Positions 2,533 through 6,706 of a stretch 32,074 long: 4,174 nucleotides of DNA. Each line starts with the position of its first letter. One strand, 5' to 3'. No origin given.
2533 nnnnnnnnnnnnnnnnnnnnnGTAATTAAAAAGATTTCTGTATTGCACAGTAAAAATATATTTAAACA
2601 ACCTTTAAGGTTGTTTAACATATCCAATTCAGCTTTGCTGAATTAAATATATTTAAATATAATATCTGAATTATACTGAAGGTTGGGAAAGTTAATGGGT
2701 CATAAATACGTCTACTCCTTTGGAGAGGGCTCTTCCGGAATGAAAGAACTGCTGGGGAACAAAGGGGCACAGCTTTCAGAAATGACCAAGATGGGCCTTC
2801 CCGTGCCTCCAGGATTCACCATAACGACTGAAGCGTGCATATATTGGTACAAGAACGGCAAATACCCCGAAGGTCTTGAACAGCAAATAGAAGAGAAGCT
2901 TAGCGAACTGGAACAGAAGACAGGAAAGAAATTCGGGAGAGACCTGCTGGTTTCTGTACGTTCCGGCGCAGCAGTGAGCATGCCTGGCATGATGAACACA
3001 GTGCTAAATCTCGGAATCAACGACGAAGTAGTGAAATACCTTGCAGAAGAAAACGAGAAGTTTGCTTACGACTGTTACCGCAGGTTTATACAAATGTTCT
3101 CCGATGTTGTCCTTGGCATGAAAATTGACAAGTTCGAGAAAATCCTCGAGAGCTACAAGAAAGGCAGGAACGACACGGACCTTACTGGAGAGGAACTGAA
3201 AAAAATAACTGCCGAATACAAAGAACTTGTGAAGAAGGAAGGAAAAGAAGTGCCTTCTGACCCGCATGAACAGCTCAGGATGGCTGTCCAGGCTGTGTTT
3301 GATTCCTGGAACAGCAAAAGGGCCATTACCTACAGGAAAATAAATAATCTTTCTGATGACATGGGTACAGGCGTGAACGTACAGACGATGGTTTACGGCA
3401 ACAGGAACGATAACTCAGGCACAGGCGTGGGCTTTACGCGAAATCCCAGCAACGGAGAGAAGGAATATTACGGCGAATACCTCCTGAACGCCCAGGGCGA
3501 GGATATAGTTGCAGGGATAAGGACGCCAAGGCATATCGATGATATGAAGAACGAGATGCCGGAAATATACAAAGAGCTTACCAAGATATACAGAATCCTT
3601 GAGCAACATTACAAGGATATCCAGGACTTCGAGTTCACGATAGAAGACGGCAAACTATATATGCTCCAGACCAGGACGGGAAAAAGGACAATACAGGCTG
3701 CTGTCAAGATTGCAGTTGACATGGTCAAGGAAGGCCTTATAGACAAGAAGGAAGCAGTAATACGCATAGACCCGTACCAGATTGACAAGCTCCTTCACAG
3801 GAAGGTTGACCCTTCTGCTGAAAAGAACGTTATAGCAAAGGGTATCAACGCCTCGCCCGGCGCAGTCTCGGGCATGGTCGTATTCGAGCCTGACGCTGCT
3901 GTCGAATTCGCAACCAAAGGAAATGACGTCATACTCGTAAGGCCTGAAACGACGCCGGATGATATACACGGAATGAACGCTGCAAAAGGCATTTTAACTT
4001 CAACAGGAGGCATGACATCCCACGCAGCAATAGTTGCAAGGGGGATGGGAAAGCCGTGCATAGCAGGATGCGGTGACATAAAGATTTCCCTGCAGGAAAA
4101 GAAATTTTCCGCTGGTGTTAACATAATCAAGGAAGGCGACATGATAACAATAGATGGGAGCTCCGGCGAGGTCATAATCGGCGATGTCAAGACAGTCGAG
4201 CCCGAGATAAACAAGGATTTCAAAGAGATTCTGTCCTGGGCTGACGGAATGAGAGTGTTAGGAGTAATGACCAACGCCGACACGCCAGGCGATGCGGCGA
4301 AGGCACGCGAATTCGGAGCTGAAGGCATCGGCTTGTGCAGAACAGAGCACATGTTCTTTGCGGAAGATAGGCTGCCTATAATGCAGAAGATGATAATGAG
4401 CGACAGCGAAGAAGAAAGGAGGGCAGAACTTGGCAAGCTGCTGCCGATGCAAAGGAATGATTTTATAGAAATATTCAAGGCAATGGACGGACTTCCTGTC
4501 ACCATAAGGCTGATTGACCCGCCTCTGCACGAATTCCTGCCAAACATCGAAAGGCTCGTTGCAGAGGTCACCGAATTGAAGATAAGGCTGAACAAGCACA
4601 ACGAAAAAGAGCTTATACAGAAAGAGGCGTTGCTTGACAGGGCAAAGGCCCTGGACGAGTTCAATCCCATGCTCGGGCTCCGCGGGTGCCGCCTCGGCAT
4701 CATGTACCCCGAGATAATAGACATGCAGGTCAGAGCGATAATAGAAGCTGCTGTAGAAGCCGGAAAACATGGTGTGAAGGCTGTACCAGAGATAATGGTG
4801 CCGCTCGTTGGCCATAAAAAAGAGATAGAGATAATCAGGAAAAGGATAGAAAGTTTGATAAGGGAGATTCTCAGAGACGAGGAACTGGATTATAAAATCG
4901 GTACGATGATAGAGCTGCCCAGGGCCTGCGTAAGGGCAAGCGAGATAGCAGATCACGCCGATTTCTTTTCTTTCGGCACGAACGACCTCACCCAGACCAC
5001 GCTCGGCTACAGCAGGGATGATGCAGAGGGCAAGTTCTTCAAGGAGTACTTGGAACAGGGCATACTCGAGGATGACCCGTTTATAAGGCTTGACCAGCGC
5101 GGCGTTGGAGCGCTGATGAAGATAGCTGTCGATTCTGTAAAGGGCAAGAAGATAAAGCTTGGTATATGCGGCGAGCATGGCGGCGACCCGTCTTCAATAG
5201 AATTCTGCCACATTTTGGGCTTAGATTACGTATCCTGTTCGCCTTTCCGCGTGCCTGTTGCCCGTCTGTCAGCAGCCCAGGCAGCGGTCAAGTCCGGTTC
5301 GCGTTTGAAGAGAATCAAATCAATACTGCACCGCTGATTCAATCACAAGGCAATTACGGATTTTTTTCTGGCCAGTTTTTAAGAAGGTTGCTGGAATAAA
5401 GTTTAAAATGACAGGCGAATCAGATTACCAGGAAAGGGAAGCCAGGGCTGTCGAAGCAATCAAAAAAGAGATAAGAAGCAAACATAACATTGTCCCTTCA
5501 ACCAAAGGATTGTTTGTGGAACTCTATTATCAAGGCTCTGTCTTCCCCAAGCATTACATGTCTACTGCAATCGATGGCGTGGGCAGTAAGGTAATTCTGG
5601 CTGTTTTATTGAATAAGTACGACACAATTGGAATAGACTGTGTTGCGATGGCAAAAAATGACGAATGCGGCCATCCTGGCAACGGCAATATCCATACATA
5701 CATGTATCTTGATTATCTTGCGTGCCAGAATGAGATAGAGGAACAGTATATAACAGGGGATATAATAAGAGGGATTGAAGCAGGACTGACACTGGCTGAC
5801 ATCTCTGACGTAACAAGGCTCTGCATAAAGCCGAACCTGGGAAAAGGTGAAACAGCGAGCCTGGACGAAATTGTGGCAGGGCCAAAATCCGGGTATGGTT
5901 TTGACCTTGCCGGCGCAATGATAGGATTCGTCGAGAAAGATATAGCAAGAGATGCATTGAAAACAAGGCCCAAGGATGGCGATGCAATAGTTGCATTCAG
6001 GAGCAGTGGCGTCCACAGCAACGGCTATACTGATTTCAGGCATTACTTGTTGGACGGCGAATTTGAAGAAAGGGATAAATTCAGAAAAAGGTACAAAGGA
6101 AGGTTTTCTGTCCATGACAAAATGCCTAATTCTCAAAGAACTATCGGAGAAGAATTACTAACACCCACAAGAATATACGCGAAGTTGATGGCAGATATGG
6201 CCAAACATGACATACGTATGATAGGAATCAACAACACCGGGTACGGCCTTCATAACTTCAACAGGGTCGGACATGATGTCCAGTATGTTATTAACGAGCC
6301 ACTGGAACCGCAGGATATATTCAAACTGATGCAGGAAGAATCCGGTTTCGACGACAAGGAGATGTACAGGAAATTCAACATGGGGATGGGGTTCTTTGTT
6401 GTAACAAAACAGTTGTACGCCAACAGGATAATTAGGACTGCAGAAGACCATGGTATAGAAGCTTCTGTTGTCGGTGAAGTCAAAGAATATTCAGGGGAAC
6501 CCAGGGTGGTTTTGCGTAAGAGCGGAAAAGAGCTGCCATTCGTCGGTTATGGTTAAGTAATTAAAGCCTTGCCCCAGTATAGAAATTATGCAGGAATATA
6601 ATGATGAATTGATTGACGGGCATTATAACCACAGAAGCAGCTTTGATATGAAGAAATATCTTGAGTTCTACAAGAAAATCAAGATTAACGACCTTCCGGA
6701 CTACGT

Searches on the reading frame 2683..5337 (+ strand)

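Call 5: search_protein_families(library=pfam, proteins=[window:2683-5337:+], max_evalue=0.01)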
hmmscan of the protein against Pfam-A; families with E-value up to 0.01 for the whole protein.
window:2683-5337:+ (884 aa): 4 families
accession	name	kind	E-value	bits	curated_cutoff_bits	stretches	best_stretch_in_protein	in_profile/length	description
PF02896.24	PEP-utilizers_C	-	2.5e-79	267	22.8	1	511-868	5-292/293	PEP-utilising enzyme, PEP-binding domain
PF01326.24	PPDK_N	-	6e-51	174.1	27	2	22-287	2-222/328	Pyruvate phosphate dikinase, AMP/ATP-binding domain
PF00391.29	PEP-utilizers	-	8e-28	96.3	23.1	1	415-495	4-72/72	PEP-utilising enzyme, mobile domain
PF04210.18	MtrG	-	0.0035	17.7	27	0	65-88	22-45/64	Tetrahydromethanopterin S-methyltransferase, subunit G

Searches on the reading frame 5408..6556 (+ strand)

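Call 5: search_protein_families(library=pfam, proteins=[window:5408-6556:+], max_evalue=0.01)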
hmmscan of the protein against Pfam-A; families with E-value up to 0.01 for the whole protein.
window:5408-6556:+ (382 aa): 2 families
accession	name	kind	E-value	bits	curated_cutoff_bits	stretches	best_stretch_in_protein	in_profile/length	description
PF02769.27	AIRS_C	-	9.9e-14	52.2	23.1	1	189-360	1-147/156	AIR synthase related protein, C-terminal domain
PF00586.29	AIRS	-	0.0031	18.4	24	1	48-132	12-87/112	AIR synthase related protein, N-terminal domain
